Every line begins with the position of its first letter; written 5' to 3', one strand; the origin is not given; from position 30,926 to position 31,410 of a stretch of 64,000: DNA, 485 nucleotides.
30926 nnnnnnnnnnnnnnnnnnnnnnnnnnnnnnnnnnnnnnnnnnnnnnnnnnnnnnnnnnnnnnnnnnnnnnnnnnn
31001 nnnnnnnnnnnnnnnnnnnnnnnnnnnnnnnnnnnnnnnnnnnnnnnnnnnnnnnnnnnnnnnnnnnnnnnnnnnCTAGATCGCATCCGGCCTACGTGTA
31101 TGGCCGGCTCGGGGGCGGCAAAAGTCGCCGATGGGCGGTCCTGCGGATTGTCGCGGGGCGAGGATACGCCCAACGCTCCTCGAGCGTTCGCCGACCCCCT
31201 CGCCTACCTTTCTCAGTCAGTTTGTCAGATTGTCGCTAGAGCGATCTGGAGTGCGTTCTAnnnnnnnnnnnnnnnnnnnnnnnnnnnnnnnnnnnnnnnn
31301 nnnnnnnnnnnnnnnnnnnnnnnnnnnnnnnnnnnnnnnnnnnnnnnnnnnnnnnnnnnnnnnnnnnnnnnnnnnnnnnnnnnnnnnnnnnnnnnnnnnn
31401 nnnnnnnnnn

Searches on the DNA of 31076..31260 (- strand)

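Call 88: search_dna_similar(query=window:31076-31260:-, collection=plasmids, mode=distant, max_rows=10)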
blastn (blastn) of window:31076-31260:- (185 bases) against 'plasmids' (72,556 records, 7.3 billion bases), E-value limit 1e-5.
No match.

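Call 89: search_dna_similar(query=window:31076-31260:-, collection=phages, mode=distant, max_rows=10)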
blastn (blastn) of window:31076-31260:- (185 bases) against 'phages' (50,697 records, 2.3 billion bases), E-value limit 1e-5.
No match.
